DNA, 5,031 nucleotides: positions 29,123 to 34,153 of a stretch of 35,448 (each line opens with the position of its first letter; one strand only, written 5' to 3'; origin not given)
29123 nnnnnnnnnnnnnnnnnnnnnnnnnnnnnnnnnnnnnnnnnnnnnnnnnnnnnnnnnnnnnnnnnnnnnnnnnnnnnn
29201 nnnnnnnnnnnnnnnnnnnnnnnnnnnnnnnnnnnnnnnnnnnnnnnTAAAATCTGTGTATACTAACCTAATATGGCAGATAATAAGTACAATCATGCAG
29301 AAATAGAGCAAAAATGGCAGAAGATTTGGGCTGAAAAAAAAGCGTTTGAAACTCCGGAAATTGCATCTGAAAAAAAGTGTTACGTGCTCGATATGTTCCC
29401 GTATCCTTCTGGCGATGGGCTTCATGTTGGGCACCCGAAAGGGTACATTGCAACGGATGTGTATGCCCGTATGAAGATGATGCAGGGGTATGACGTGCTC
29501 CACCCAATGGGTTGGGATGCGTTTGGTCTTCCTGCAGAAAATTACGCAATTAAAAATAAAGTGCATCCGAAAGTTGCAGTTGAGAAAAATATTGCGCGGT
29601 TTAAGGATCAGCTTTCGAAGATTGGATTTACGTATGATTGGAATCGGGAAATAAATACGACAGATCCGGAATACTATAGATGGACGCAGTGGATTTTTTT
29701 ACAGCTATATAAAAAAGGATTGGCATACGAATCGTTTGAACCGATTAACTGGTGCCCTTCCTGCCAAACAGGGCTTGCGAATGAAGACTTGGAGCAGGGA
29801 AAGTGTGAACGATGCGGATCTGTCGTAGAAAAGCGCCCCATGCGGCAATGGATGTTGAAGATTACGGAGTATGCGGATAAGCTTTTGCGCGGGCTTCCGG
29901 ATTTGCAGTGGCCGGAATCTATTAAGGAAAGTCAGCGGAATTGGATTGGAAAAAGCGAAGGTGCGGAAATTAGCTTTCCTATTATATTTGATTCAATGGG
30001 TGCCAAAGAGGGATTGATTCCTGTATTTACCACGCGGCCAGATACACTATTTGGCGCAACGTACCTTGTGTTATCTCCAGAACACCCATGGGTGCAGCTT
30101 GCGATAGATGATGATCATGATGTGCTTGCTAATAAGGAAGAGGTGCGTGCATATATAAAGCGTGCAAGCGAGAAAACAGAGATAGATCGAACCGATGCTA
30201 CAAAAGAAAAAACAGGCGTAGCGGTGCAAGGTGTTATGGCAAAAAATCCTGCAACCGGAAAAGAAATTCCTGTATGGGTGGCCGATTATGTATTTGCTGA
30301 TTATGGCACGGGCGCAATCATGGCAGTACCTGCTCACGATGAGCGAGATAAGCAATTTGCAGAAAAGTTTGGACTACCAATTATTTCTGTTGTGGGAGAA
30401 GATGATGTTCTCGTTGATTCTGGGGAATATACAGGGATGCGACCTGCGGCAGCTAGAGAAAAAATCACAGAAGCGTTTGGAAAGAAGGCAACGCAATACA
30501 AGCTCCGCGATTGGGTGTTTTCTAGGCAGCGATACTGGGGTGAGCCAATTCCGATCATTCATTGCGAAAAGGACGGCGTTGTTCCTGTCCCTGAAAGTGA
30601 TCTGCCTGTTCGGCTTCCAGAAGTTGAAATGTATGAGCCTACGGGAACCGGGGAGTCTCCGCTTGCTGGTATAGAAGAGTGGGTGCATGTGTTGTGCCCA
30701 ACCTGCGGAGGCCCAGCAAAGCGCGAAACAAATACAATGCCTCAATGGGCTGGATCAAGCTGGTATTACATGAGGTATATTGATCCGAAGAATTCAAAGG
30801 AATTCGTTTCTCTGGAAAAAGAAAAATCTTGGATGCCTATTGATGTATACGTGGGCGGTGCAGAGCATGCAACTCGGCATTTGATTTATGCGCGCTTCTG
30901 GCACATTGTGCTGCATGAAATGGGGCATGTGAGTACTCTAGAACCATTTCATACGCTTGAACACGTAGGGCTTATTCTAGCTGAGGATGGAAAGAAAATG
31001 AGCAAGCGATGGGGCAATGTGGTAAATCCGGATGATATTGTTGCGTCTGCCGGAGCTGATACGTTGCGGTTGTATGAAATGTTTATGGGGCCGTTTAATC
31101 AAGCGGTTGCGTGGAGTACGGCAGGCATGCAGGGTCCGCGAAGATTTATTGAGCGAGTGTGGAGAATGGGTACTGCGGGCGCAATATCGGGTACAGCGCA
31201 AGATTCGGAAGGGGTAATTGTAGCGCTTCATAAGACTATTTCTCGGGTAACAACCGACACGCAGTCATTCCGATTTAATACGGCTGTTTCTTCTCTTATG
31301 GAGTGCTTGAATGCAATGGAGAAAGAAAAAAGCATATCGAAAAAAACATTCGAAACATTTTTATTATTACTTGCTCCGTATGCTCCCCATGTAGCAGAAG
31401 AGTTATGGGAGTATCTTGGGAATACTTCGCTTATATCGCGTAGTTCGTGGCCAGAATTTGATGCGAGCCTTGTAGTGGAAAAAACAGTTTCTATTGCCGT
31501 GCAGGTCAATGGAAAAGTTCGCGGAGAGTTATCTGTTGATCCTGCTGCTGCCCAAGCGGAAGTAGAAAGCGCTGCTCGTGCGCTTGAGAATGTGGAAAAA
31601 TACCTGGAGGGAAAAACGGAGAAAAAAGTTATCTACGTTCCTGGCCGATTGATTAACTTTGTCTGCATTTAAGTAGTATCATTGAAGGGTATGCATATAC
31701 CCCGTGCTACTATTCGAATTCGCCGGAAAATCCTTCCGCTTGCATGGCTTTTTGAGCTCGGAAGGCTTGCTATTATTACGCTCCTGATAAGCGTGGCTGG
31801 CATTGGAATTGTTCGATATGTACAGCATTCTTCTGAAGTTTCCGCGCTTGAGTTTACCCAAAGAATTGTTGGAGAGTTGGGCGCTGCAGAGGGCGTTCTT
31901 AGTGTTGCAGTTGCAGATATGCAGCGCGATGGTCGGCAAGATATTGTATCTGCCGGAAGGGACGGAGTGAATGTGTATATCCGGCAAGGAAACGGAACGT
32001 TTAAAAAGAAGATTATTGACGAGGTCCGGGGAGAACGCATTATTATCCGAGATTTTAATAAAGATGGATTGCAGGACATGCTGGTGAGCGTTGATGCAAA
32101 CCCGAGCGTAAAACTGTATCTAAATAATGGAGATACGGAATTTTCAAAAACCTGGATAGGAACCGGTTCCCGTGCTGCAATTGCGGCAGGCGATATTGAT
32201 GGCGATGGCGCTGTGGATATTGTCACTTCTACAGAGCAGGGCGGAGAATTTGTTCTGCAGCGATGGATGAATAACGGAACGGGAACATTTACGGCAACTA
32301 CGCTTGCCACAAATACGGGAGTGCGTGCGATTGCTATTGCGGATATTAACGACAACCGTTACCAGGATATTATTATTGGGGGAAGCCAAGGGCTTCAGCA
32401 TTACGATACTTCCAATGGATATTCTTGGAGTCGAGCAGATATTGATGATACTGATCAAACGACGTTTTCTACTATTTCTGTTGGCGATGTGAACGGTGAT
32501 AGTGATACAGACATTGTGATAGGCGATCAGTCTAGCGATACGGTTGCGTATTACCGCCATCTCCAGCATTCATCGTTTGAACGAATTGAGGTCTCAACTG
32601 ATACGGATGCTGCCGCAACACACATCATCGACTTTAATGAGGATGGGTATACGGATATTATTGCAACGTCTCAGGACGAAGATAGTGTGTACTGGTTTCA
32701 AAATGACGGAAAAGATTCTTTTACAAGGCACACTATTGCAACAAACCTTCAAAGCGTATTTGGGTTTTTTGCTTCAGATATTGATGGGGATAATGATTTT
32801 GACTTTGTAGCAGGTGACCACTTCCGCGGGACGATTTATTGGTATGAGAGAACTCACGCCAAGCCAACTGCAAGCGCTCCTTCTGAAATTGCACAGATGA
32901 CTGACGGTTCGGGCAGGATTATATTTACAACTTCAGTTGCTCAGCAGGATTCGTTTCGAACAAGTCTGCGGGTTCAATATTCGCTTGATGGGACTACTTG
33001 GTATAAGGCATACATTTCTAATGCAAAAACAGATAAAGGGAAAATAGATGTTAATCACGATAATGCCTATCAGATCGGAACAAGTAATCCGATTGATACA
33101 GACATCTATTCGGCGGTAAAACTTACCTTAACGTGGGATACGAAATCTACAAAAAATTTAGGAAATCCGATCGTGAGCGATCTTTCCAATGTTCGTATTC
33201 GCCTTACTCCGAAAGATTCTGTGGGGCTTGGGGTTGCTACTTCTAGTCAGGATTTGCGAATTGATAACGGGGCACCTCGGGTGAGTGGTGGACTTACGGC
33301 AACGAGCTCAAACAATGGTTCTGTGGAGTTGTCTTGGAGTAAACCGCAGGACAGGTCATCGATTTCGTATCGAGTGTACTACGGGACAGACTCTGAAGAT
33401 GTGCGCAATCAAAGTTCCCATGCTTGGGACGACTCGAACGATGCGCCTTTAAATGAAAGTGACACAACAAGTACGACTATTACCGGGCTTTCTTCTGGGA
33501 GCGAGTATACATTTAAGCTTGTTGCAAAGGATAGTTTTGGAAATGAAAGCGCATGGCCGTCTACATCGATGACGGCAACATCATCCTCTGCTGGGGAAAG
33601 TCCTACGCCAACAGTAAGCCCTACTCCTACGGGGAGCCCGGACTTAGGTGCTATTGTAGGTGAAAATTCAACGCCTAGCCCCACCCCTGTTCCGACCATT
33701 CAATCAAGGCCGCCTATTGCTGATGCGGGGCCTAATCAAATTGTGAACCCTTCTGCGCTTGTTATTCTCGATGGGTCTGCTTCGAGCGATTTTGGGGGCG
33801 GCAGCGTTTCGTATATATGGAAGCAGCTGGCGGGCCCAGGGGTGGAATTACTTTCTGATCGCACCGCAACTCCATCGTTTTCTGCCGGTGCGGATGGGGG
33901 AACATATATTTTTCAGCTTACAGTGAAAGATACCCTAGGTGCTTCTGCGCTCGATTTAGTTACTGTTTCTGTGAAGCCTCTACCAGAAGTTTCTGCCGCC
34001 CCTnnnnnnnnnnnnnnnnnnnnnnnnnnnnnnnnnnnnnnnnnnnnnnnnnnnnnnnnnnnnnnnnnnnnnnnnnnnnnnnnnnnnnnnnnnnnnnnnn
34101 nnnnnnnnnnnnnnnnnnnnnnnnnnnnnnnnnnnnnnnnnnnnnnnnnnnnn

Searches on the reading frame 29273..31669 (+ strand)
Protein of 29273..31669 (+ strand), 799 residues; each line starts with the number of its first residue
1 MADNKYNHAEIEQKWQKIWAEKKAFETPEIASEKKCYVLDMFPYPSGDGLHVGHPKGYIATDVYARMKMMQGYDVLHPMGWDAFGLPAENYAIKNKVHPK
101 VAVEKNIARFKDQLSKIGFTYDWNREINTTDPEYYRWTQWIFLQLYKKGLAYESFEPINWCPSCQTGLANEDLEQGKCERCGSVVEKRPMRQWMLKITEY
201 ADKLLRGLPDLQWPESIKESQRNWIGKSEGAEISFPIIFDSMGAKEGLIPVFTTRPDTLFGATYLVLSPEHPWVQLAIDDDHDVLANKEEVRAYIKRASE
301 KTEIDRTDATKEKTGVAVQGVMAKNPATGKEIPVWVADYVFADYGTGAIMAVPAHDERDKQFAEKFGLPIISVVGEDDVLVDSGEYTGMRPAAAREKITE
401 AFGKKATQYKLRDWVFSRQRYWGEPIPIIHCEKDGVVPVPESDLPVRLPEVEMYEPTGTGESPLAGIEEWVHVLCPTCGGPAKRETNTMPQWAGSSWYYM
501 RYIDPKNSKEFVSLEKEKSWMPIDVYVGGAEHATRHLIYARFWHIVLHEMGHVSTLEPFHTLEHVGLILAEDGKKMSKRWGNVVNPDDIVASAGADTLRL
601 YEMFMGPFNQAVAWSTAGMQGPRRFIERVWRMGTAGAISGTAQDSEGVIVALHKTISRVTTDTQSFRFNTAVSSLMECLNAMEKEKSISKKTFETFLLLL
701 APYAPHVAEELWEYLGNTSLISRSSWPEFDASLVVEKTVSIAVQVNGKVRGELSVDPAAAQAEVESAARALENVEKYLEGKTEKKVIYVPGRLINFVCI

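Call 10: search_protein_families(library=pfam, proteins=[window:29273-31669:+], max_evalue=0.001)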
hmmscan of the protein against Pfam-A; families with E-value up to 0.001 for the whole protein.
window:29273-31669:+ (799 aa): 6 families
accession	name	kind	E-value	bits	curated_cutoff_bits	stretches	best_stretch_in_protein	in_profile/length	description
PF13603.12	tRNA-synt_1_2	-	2.5e-53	180.7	25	1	222-400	1-182/185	Leucyl-tRNA synthetase, editing domain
PF00133.28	tRNA-synt_1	-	6.6e-50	170.5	22.7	2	14-227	1-227/414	tRNA synthetases class I (I, L, M and V)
PF09334.17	tRNA-synt_1g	-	1.9e-26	93.2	20.1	1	42-183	7-144/391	tRNA synthetases class I (M)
PF08264.19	Anticodon_1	-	1.5e-21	77.3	25.1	1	651-760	7-143/148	Anticodon-binding domain of tRNA ligase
PF00750.26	tRNA-synt_1d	-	9.1e-05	22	23.3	0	539-593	246-298/349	tRNA synthetases class I (R), catalytic domain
PF01406.26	tRNA-synt_1e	-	0.00027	20.9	27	0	48-76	21-49/301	tRNA synthetases class I (C) catalytic domain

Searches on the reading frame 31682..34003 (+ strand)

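Call 14: search_protein_families(library=ncbifam, proteins=[window:31682-34003:+], max_evalue=0.01)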
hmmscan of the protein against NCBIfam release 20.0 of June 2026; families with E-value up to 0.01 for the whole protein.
window:31682-34003:+ (774 aa): 2 families
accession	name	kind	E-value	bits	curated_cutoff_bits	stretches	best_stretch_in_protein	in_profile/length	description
NF038112.1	myxo_dep_M36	subfamily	4.2e-14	50.7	1500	1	675-765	1187-1283/1604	myxosortase-dependent M36 family metallopeptidase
NF045522.1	MXAN_2561_fam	equivalog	0.00035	20.1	150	1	520-629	157-253/304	MXAN_2561 family MXYO-CTERM-anchored protein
